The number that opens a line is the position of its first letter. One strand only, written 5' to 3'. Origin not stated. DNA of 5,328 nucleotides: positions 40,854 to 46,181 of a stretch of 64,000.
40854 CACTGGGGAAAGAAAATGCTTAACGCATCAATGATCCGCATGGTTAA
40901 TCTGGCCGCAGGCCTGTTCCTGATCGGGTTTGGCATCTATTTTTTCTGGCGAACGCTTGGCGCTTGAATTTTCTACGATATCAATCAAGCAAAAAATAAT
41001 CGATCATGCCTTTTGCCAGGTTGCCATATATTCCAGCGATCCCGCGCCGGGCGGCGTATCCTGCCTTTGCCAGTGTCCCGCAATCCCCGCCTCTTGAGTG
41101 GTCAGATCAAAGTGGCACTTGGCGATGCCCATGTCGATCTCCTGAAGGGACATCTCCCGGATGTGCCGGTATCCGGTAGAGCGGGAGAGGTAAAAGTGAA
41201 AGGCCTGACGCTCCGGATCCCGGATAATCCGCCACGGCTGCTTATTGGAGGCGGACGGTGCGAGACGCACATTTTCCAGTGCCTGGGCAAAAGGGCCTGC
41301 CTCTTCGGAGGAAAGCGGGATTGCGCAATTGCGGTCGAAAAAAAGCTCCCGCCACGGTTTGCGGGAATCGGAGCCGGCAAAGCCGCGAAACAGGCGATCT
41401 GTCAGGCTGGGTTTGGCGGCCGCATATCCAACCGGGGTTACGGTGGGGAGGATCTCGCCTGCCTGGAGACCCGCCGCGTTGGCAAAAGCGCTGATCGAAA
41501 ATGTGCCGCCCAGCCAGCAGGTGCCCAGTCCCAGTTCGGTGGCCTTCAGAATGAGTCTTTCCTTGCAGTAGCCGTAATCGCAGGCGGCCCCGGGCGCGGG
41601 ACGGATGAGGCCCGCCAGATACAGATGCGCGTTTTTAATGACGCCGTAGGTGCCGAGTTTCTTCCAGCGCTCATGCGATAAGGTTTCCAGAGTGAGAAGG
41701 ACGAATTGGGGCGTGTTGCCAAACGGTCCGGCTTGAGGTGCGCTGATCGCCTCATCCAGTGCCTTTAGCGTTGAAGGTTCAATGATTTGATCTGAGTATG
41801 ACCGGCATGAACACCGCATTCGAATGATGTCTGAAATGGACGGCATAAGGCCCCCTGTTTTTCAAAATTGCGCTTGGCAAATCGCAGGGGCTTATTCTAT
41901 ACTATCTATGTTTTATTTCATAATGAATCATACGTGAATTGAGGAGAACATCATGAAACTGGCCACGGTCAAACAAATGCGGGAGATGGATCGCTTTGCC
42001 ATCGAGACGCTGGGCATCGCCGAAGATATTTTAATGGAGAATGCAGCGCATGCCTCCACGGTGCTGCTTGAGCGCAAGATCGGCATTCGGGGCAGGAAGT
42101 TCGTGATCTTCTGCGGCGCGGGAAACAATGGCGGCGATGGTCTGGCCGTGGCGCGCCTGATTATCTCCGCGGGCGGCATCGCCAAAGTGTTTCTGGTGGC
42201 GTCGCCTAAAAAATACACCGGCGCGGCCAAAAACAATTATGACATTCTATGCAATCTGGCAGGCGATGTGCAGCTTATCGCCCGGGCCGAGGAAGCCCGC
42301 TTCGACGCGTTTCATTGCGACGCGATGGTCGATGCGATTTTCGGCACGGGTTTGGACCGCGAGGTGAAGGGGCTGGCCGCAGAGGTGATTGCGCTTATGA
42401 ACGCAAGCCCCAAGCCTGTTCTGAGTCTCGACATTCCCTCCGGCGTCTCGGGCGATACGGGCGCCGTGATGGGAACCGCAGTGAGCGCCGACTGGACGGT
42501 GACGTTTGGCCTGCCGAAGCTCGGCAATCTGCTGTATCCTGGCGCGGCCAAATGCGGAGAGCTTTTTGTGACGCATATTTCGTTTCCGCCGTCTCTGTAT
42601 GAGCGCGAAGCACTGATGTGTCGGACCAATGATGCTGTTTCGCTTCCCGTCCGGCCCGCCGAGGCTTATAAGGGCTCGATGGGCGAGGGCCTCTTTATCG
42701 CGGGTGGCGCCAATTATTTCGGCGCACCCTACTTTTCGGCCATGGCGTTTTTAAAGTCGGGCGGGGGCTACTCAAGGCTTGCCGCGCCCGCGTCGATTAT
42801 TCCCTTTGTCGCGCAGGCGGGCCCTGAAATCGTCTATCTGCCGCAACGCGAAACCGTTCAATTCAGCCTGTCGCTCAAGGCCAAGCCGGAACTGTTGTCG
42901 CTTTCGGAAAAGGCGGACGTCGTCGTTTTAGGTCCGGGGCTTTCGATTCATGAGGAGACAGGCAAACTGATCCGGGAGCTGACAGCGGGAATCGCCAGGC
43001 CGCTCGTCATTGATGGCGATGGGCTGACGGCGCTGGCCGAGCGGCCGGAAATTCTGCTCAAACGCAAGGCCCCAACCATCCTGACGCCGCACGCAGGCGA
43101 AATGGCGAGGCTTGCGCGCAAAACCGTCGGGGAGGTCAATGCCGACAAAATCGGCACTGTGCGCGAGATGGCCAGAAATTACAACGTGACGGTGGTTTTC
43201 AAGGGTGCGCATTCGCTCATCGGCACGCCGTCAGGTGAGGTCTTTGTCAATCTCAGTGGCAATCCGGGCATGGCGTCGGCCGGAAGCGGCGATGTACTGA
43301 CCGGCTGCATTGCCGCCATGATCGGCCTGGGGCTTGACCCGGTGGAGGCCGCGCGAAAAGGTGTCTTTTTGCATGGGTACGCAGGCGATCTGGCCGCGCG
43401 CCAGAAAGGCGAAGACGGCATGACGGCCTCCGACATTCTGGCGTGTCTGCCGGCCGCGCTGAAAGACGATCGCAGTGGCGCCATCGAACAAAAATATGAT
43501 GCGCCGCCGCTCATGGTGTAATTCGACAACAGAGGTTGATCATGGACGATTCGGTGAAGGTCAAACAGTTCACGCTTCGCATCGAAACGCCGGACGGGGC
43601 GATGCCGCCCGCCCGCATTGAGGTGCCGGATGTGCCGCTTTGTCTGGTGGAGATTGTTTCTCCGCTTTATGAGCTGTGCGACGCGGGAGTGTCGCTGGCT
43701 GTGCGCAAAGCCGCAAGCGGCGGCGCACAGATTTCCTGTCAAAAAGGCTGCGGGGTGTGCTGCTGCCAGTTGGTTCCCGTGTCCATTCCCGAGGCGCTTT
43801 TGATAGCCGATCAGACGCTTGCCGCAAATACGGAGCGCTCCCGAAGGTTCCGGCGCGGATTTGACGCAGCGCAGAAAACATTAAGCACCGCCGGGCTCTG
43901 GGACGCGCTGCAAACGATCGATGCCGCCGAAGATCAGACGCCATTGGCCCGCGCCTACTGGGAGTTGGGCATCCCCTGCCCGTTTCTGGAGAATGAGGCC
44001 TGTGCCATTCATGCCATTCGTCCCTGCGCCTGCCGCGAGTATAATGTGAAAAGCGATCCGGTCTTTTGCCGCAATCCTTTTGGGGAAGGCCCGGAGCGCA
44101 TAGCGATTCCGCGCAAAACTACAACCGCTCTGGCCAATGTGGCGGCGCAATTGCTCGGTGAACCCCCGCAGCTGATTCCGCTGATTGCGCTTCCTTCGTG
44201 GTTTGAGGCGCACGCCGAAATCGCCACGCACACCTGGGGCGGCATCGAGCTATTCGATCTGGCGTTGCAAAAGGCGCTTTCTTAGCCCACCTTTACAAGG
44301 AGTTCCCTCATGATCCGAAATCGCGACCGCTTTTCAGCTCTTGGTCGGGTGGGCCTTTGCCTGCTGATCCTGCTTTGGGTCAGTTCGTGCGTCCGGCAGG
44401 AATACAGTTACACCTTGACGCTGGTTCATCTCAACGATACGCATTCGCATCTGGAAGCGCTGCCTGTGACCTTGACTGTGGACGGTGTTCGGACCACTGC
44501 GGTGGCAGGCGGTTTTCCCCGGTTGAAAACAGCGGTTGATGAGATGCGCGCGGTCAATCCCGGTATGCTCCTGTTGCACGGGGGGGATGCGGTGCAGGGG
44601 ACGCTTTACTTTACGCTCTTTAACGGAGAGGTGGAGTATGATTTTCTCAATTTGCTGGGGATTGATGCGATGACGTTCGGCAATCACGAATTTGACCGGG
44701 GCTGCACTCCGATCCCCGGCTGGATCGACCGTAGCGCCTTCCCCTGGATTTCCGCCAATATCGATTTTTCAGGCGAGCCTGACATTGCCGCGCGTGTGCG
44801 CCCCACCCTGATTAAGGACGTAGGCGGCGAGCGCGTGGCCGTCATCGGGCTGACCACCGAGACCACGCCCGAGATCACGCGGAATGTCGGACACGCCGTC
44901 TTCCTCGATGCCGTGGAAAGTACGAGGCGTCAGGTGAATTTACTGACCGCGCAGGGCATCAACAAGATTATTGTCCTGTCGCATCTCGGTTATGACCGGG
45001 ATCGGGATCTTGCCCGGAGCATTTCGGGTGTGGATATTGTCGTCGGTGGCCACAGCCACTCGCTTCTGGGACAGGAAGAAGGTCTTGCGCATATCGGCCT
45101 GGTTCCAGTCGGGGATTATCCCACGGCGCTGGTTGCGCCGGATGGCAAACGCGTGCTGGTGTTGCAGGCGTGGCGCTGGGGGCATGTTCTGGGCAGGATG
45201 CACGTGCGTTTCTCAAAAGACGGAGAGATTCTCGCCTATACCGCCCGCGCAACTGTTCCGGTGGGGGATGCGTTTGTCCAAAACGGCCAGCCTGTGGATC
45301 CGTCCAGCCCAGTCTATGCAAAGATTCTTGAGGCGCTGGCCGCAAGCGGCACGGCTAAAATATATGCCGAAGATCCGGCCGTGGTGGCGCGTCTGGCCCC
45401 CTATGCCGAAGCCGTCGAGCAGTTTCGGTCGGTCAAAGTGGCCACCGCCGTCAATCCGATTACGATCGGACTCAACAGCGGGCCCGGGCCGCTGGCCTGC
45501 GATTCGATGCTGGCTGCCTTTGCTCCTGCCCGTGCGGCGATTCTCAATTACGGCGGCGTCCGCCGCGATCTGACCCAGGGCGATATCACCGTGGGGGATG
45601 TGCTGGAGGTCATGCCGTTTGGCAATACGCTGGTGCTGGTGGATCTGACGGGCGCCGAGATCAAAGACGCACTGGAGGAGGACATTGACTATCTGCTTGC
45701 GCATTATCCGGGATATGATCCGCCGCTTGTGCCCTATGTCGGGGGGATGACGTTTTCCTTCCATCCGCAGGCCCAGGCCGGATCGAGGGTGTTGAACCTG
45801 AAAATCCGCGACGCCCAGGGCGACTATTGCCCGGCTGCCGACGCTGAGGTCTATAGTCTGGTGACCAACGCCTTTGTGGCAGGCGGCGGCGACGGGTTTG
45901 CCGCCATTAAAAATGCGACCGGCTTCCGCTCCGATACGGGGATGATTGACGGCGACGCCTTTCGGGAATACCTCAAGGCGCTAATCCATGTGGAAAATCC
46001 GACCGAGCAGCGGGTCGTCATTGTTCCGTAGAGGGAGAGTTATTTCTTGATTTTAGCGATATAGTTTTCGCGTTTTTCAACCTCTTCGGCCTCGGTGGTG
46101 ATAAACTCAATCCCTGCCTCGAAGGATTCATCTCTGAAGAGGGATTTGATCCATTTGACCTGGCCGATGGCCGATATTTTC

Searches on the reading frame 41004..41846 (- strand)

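Call 41: search_protein_families(library=pfam, proteins=[window:41004-41846:-], max_evalue=0.00001)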
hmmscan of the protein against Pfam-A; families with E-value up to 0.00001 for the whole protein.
window:41004-41846:- (280 aa): 2 families
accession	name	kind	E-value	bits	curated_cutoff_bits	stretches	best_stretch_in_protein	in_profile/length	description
PF14512.11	TM1586_NiRdase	-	6.9e-33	114.5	27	1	4-249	2-214/215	Putative TM nitroreductase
PF00881.29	Nitroreductase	-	1.3e-15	58.5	23.5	1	86-141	114-167/167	Nitroreductase family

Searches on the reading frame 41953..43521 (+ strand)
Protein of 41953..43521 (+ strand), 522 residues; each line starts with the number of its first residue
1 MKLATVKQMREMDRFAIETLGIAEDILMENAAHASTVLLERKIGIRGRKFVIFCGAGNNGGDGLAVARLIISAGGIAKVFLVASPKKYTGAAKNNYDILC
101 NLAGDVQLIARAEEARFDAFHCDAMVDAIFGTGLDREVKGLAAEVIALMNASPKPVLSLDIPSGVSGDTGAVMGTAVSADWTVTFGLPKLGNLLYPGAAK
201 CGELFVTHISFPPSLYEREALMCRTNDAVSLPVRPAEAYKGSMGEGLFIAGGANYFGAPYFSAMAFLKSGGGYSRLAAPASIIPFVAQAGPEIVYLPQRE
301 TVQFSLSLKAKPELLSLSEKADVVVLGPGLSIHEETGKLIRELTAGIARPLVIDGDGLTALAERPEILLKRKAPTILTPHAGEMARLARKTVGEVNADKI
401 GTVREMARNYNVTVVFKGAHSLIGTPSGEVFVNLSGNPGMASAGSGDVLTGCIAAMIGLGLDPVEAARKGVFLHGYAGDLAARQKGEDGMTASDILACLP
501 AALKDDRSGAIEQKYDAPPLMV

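Call 41: search_protein_families(library=pfam, proteins=[window:41953-43521:+], max_evalue=0.00001)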
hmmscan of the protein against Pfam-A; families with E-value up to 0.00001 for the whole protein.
window:41953-43521:+ (522 aa): 3 families
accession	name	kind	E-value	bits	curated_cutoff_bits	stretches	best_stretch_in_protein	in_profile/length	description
PF01256.23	Carb_kinase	-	1.7e-53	182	27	1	248-499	3-240/242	NAD(P)H-hydrate dehydratase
PF03853.21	YjeF_N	-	1.9e-47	161.8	24.9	1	25-191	2-169/169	YjeF-related protein N-terminus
PF02110.20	HK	-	2.9e-07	30.5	27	1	346-491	77-233/247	Hydroxyethylthiazole kinase family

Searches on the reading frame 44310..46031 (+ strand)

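Call 41: search_protein_families(library=pfam, proteins=[window:44310-46031:+], max_evalue=0.00001)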
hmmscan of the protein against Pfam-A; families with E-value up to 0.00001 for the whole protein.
window:44310-46031:+ (573 aa): 2 families
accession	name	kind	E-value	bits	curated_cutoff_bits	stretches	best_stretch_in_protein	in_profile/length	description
PF02872.23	5_nucleotid_C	-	5.3e-30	105.1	23.6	1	393-534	25-157/158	5'-nucleotidase, C-terminal domain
PF00149.33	Metallophos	-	1.9e-14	55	21.5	1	37-251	2-190/191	Calcineurin-like phosphoesterase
